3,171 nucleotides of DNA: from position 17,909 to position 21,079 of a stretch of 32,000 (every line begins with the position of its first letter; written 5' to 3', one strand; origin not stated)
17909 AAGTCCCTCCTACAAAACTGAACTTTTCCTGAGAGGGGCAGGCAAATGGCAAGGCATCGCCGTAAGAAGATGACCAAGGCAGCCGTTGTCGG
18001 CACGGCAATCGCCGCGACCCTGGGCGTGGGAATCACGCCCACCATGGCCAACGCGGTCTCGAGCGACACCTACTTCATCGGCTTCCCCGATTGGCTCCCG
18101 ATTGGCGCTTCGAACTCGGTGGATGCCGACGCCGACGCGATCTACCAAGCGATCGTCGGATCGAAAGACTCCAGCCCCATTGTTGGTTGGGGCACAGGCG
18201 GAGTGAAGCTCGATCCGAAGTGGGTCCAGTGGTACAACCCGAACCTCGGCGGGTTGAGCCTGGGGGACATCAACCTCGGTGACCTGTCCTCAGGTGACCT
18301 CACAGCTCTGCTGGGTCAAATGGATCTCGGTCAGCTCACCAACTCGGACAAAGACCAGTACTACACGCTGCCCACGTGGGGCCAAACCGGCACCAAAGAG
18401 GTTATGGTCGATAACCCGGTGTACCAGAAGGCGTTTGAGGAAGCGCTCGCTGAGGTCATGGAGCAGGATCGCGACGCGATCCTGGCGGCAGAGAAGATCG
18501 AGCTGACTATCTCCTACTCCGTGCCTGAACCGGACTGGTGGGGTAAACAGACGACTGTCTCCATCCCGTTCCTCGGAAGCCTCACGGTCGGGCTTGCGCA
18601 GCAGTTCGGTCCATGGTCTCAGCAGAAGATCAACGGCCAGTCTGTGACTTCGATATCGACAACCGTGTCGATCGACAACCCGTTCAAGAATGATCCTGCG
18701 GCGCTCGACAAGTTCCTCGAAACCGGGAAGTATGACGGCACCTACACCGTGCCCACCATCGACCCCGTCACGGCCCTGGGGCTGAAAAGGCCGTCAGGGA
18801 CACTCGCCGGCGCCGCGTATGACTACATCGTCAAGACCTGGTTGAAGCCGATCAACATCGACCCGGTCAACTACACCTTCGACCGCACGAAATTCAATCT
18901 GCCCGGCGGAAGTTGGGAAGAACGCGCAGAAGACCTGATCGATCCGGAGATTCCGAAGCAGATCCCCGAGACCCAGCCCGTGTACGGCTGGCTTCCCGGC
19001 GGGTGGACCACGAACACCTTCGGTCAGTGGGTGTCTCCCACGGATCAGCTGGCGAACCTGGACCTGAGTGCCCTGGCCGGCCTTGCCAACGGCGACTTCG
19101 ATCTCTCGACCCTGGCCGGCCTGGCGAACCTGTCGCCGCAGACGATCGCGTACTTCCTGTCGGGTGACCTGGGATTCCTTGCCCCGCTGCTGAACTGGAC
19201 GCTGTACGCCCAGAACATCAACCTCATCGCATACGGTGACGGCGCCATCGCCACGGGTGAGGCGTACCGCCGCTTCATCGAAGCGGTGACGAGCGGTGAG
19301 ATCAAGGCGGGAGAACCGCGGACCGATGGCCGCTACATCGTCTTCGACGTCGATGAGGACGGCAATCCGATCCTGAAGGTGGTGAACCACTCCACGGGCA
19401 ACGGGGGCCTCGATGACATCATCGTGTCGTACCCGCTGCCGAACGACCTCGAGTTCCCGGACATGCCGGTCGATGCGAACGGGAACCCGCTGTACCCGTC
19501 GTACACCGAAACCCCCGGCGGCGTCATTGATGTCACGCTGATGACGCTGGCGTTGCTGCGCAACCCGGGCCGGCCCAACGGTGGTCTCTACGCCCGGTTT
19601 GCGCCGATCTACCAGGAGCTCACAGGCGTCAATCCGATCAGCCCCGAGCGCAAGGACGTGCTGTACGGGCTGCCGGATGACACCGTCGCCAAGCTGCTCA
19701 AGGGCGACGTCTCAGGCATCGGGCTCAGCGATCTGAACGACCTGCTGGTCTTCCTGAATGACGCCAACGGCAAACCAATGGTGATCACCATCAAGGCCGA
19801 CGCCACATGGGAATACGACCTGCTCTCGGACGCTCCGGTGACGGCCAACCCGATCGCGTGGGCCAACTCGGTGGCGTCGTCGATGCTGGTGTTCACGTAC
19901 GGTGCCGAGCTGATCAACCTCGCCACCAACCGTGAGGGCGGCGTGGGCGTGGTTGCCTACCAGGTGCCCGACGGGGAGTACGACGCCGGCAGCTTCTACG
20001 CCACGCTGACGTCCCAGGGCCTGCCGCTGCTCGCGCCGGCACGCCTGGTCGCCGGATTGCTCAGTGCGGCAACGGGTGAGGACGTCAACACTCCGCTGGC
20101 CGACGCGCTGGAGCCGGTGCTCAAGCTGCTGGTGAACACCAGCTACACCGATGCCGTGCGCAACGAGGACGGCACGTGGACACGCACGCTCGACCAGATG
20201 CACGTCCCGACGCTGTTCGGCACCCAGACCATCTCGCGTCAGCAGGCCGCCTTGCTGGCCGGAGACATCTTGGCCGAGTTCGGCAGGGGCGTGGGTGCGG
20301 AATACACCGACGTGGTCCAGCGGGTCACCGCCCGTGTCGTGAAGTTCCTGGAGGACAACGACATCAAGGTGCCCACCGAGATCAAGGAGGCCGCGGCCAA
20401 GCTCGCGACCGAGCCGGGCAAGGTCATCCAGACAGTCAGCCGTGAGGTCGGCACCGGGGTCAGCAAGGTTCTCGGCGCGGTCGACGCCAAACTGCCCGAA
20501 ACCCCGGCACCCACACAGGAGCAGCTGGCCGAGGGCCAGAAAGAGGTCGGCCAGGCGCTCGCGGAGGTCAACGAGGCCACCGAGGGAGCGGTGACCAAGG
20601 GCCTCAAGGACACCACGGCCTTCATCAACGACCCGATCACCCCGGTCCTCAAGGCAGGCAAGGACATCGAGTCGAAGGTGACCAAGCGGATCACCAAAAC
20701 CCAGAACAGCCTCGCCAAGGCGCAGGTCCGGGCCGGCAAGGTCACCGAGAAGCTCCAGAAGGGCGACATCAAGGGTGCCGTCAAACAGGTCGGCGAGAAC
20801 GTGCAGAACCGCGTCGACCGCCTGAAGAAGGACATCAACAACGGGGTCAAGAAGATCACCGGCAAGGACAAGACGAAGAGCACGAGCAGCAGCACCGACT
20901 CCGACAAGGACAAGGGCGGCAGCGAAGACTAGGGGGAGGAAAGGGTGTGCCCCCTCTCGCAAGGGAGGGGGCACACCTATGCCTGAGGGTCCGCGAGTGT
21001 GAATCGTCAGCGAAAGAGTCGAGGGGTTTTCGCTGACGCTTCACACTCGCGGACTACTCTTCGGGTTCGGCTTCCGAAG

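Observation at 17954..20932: Giant secreted protein with a PE-PPE-type pseudo-hydrolase core and an apolipoprotein-like Lys-rich tail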

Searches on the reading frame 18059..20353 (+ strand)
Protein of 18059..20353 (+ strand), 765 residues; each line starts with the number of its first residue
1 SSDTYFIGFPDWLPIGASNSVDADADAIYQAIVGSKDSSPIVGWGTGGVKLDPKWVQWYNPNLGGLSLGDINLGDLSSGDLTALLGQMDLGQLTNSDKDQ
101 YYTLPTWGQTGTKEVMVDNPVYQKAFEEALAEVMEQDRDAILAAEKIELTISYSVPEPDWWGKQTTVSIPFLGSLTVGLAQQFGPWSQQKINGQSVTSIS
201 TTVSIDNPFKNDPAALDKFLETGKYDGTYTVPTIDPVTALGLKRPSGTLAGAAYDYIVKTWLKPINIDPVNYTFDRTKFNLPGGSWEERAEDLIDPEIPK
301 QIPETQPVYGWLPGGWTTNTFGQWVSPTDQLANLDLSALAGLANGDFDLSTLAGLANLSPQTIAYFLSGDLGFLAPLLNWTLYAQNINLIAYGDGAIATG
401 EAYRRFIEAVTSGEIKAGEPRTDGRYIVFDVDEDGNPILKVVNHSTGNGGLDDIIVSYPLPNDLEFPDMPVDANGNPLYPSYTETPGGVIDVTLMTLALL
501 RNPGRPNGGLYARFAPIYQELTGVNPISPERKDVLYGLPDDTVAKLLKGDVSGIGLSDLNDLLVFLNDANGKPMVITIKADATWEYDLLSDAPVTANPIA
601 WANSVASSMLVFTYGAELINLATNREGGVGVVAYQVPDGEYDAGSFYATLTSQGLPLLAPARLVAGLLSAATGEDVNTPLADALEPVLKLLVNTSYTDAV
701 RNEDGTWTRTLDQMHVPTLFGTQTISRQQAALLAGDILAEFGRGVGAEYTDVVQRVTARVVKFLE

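Call 66: predict_structure(alignment_id=A4)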
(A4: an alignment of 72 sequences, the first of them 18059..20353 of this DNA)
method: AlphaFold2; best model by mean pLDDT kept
length: 765 residues; sequences in the alignment: 72
mean_pLDDT: 78.1   pTM: 0.56
mean pLDDT of the five models: 78.1, 77.3, 75.5, 74.9, 74.3
residues with pLDDT >= 90: 317; 70-90: 242; 50-70: 99; < 50: 107
segments of 3 or more residues with pLDDT < 50: 45-61, 320-334, 339-349, 351-353, 364-376, 426-429, 435-469, 480-482
pLDDT, mean of each block of 10 residues (from residue 1): 90 82 96 86 48 37 54 71 72 68 77 87 93 92 93 92 83 82 91 91 94 91 92 90 80 82 91 91 86 93 85 58 37 47 45 49 47 52 90 95 96 89 54 48 42 37 42 65 64 94 94 95 94 81 64 58 73 92 93 95 89 72 71 91 92 89 83 82 92 95 93 94 92 92 86 74 70
secondary structure, 60 per line:
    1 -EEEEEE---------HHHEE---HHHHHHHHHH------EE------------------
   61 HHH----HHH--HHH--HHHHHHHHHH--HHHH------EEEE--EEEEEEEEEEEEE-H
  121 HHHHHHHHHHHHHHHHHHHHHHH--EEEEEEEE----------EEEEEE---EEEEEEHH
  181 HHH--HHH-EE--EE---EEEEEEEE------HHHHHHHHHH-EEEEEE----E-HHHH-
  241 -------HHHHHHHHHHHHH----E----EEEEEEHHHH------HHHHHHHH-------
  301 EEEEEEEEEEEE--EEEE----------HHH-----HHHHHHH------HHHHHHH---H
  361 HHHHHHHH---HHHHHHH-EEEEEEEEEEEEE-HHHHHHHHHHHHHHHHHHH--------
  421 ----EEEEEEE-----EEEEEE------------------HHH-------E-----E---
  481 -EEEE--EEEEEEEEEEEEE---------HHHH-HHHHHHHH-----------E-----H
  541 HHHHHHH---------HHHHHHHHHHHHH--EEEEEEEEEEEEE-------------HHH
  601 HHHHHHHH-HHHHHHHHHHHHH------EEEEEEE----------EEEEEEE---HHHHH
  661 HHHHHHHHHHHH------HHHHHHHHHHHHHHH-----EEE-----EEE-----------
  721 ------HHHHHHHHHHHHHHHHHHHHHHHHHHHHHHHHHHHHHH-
elements in order (helices of 4 or more, strands of 3 or more residues): E2-7 H25-34 H78-87 H90-93 E100-103 E106-118 H120-143 E146-153 E164-169 E173-178 H179-183 E199-206 H213-222 E224-229 H236-239 H248-260 E270-275 H276-279 H286-293 E301-312 E315-318 H337-343 H350-356 H360-368 H372-378 E380-392 H394-412 E425-431 E437-442 E482-485 E488-500 H510-513 H515-522 H540-547 H557-569 E572-584 H598-608 H610-622 E629-635 E646-652 H656-672 H679-693 E699-701 E707-709 H727-764

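Call 68: fold_search(model_id=the predicted structure, library=pdb)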
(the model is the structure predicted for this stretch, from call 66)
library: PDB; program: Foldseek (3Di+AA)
matches with E <= 10: 73; with E <= 0.001: 0
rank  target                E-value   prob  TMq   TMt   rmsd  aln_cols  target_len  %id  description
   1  6wiv_A                9.0e-01  0.09  0.07  0.08  16.8       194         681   14  Structure of human GABA(B) receptor in an inactive state (released 2020-07-01)
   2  1ac5_A                9.5e-01  0.03  0.08  0.12  25.4       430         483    6  CRYSTAL STRUCTURE OF KEX1(DELTA)P, A PROHORMONE-PROCESSING CARBOXYPEPTIDASE FROM SACCHAROMYCES CEREVISIAE (released 1997-05-15)
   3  9ngz_A                2.0e+00  0.02  0.05  0.06  24.5       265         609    9  Cryo-EM structure of Serendipita indica sulfate transporter SiSulT in Apo state (released 2026-03-11)
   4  5imw_B                2.2e+00  0.01  0.04  0.06  41.1       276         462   10  Trapped Toxin (released 2016-08-24)
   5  7kcz_B                2.3e+00  0.01  0.03  0.06  34.5       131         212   11  CRYSTAL STRUCTURE OF RHESUS MACAQUE (MACACA MULATTA) IGG1 FC FRAGMENT- FC-GAMMA RECEPTOR III COMPLEX V158 MUTANT (released 2021-10-13)
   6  7c7s_A                2.5e+00  0.03  0.07  0.07  15.9       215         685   12  Cryo-EM structure of the CGP54626-bound human GABA(B) receptor in inactive state. (released 2020-07-01)
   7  5uqy_J                2.9e+00  0.03  0.05  0.21  18.4       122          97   16  Crystal structure of Marburg virus GP in complex with the human survivor antibody MR78 (released 2017-03-01)
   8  9m68_A                3.1e+00  0.01  0.04  0.06  23.1       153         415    9  the flagellar filament cap FliD in complex with FlgL (released 2025-12-03)
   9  4py2_B                3.1e+00  0.01  0.04  0.05  38.5       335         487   12  Crystal structure of methionyl-tRNA synthetase MetRS from Brucella melitensis in complex with inhibitor 1-{3-[(3,5-DIC (released 2015-04-15)
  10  6nyy_A                3.3e+00  0.07  0.09  0.14  13.3       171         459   13  human m-AAA protease AFG3L2, substrate-bound (released 2019-05-22)
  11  9gsx_a                3.3e+00  0.01  0.04  0.04  34.8       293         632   10  Campylobacter hook-filament junction-cap complex (released 2025-04-09)
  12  1fou_A                3.7e+00  0.02  0.04  0.11  37.6       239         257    8  CONNECTOR PROTEIN FROM BACTERIOPHAGE PHI29 (released 2000-12-22)
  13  5k0s_C                3.7e+00  0.01  0.05  0.07  43.6       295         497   11  Crystal structure of methionyl-tRNA synthetase MetRS from Brucella melitensis in complex with inhibitor Chem 1312 (released 2016-05-25)
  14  8jbc_A                3.9e+00  0.01  0.06  0.07  19.1       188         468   14  Crystal Structure of the Csm6 K137A mutant from Thermus thermophilus HB8 in its apo form (released 2023-12-13)
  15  8hds_A                3.9e+00  0.01  0.05  0.07  46.0       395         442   10  Cyanophage Pam3 portal-adaptor (released 2023-01-18)
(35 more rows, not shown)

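Call 70: search_solved_structures(query=A4, max_evalue=10)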
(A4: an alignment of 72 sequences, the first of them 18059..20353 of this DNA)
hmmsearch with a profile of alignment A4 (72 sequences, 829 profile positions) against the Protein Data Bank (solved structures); distinct sequences matched with E-value up to 10: 34.
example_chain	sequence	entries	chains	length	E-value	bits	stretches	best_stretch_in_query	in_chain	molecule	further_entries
4tql_A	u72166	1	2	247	0.022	16.4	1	641-816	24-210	Three helix bundle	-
4xa3_A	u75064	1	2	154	0.2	13.3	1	642-739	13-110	Gp7-MYH7(1361-1425)-Eb1 chimera protein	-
1eq1_A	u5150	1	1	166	0.23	13.1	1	670-811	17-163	APOLIPOPHORIN-III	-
8gji_A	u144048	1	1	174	0.91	11.1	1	666-812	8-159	GCG binder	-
3q84_A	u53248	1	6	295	1.1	10.9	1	681-809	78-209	Protein kinase C and casein kinase substrate in neurons protein 1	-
5wjb_A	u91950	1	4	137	1.1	10.9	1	642-738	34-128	Capsid assembly scaffolding protein,Myosin-7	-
7jg5_b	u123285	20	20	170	1.1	10.9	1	678-774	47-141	ATP synthase subunit b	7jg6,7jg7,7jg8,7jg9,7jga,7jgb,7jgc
5cwc_A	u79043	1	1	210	1.1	10.8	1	642-820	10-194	Designed helical repeat protein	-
6cfe_A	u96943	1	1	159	1.2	10.8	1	642-734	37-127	Mutant of Apolipoprotein E3 (APO-E3)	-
3qni_A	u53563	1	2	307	1.2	10.8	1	681-809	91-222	Protein kinase C and casein kinase substrate in neurons protein 1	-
3hai_A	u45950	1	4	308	1.2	10.8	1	681-809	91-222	human PACSIN1 F-BAR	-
7uvj_A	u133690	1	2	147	1.2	10.7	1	643-739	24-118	Apolipoprotein E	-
3hah_A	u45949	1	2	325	1.3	10.6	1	681-809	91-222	human PACSIN1 F-BAR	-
5cwg_A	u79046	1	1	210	1.3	10.6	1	641-820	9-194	Designed helical repeat protein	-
7njk_b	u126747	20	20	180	1.3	10.6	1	678-775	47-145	ATP synthase subunit b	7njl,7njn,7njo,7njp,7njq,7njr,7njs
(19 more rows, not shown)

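Call 72: fold_search(model_id=the predicted structure, library=viral)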
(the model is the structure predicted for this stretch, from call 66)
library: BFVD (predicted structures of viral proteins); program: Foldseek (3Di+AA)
matches with E <= 10: 151; with E <= 0.001: 2
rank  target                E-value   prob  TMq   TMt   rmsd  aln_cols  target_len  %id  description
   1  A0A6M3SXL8            5.9e-05  1.00  0.15  0.29  15.0       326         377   15  Hydrolase [Mycobacterium phage Chris]
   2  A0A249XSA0            3.6e-04  1.00  0.15  0.33  18.1       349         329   15  Esterase [Mycobacterium phage Phabba]
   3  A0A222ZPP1            2.5e-03  1.00  0.13  0.31  14.7       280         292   17  (no name in the UniProt tables at hand)
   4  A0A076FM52            6.3e-01  0.05  0.03  0.11  21.0       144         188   15  Uncharacterized protein [Aureococcus anophagefferens virus]
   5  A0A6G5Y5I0            6.3e-01  0.02  0.05  0.04  36.4       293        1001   12  (no name in the UniProt tables at hand)
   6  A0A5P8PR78            6.6e-01  0.03  0.04  0.10  42.2       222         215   11  Uncharacterized protein [Vibrio phage phi50-12]
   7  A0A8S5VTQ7            8.3e-01  0.01  0.04  0.03  48.1       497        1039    8  Uncharacterized protein [Ackermannviridae sp.]
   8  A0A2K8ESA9            8.8e-01  0.06  0.06  0.10  18.3       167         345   12  Lysophospholipid acetyltransferase [Heliothis virescens ascovirus 3h]
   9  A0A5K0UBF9            1.0e+00  0.04  0.05  0.13  17.0       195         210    7  Papain-like cysteine peptidase [Yasminevirus sp. GU-2018]
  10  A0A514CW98            1.0e+00  0.02  0.05  0.11  47.1       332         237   12  Uncharacterized protein [Achromobacter phage vB_AxyP_19-32_Axy24]
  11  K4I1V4                1.2e+00  0.03  0.05  0.15  27.1       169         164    9  HNH nuclease domain-containing protein [Salmonella phage SSE121]
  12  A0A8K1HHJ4            1.4e+00  0.01  0.04  0.05  35.9       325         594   10  Capsid protein [Sichuan mosquito tombus-like virus]
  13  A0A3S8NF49            1.8e+00  0.02  0.04  0.12  30.5       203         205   11  Uncharacterized protein [Sulfolobales Beppu filamentous virus 3]
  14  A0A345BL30            2.3e+00  0.03  0.03  0.10  17.2       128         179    9  Uncharacterized protein [Erwinia phage Wellington]
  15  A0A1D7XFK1            2.3e+00  0.01  0.04  0.06  33.6       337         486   11  CapR homology domain-containing protein [Escherichia phage ESCO13]
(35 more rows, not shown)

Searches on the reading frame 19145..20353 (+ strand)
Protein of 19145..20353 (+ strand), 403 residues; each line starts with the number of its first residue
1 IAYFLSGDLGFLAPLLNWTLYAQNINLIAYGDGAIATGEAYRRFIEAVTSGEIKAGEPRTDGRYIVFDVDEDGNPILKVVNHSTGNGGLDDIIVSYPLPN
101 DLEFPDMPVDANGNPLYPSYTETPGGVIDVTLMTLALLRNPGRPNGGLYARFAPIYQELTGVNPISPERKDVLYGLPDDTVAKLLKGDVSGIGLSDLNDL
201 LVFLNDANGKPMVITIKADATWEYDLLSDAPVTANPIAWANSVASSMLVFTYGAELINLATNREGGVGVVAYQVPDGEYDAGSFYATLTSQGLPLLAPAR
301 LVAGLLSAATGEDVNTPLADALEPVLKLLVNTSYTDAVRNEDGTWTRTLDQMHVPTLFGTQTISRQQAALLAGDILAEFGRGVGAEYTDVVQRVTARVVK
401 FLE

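Call 73: search_dna_similar(query=window:19145-20353:+, collection=phages, mode=protein, max_evalue=10, max_rows=15)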
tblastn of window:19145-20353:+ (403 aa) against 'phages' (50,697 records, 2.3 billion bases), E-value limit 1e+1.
Records with a match: 3; places in all: 3; records where one place covers at least 80% of the query: 0.
Best place of each record, by identity: <60% 3.
By first word of the organism name: Mycobacterium 3.
By host as written in the record: Mycobacterium smegmatis mc2 155 3.
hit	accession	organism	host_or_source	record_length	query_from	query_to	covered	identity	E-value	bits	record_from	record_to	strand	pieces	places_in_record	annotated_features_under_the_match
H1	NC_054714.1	Mycobacterium phage Phabba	Mycobacterium smegmatis mc2 155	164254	217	340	31%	30.5%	4e-2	42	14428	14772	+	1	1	DNA binding protein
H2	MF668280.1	Mycobacterium phage Phabba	Mycobacterium smegmatis mc2 155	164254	217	340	31%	30.5%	4e-2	42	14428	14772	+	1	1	esterase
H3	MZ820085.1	Mycobacterium phage ScoobyDoobyDoo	Mycobacterium smegmatis mc2 155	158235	223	344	30%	24.6%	4e-2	42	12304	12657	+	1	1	31: PE/PPE family protein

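Call 75: get_annotated_region(hit=H2, flank=1500)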
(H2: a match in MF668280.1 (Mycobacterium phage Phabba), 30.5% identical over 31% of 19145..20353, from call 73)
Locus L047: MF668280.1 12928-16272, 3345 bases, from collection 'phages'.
description: Mycobacterium phage Phabba, complete genome.
organism: Mycobacterium phage Phabba (NCBI taxid 2027899)
taxonomy: Viruses; Duplodnaviria; Heunggongvirae; Uroviricota; Caudoviricetes; Ceeclamvirinae; Myrnavirus; Myranavirus phabba
host: Mycobacterium smegmatis mc2 155; source: soil; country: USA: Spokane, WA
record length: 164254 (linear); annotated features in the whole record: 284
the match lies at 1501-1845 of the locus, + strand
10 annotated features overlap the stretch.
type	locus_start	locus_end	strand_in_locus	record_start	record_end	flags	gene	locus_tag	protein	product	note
CDS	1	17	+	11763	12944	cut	-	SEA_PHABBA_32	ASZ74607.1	tRNA nucleotidyltransferase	-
CDS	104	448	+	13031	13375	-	-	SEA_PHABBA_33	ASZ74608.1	hypothetical protein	-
CDS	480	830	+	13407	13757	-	-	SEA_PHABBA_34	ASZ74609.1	hypothetical protein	-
CDS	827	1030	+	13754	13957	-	-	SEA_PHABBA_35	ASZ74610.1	hypothetical protein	-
CDS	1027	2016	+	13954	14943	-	-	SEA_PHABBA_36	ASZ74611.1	esterase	-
CDS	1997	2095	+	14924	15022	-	-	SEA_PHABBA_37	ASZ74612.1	hypothetical protein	-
CDS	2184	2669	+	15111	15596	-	-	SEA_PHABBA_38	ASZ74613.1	hypothetical protein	-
CDS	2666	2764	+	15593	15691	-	-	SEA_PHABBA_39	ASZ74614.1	hypothetical protein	-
CDS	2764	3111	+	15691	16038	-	-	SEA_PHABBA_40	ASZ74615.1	hypothetical protein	-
CDS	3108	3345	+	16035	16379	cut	-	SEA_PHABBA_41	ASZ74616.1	peptidyl tRNA hydrolase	-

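Call 76: search_protein_families(library=pfam, proteins=[L047:1027-2013:+], max_evalue=0.1)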
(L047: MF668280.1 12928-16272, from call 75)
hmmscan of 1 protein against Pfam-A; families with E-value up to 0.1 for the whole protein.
L047:1027-2013:+ (329 aa): 1 family
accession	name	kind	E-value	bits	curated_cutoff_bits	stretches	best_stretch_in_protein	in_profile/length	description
PF08237.17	PE-PPE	-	1.7e-22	80.5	21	1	63-266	6-227/228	PE-PPE domain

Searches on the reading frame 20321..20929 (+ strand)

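Call 82: search_protein_families(library=pfam, proteins=[window:20321-20929:+], max_evalue=10)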
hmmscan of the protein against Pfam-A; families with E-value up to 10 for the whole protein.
window:20321-20929:+ (203 aa): 14 families
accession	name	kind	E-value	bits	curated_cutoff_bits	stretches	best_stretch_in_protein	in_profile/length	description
PF04513.17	Baculo_PEP_C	-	0.00045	20.7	38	2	144-180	26-62/140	Baculovirus polyhedron envelope protein, PEP, C terminus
PF20117.4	DUF6507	-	0.0022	19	25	1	106-177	11-82/120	Family of unknown function (DUF6507)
PF06595.17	BDV_P24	-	0.041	14.2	27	1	119-182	99-158/202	Borna disease virus P24 protein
PF24850.1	CC_BshC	-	0.076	13.3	27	1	56-131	40-115/159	Bacillithiol biosynthesis BshC, C-terminal coiled-coil domain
PF01442.23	Apolipoprotein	-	0.086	13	90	1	20-170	8-161/190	Apolipoprotein A1/A4/E domain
PF01527.26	HTH_Tnp_1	-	0.087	13.5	24.1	1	18-44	8-34/75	Transposase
PF06103.16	DUF948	-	0.39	11.3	37.2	1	111-163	33-86/89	Bacterial protein of unknown function (DUF948)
PF07889.17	DUF1664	-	0.4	11.2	34.6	1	93-179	37-120/124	Protein of unknown function (DUF1664)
PF13270.11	CCDC28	-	0.49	11.2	25.6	1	113-169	26-81/88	Coiled-coil domain-containing protein 28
PF14712.11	Snapin_Pallidin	-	0.75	10.7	29.6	0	119-140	66-87/89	Snapin/Pallidin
PF05597.16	Phasin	-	1.1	9.8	28.8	0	25-96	26-97/126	Poly(hydroxyalcanoate) granule associated protein (phasin)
PF04316.19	FlgM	-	1.4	9.6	25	1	150-175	15-40/55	Anti-sigma-28 factor, FlgM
PF20400.3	BAR_4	-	2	8.6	27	0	154-189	26-61/192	BAR-like domain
PF09440.15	eIF3_N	-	3.3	8.5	26.8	1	111-176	58-120/133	eIF3 subunit 6 N terminal domain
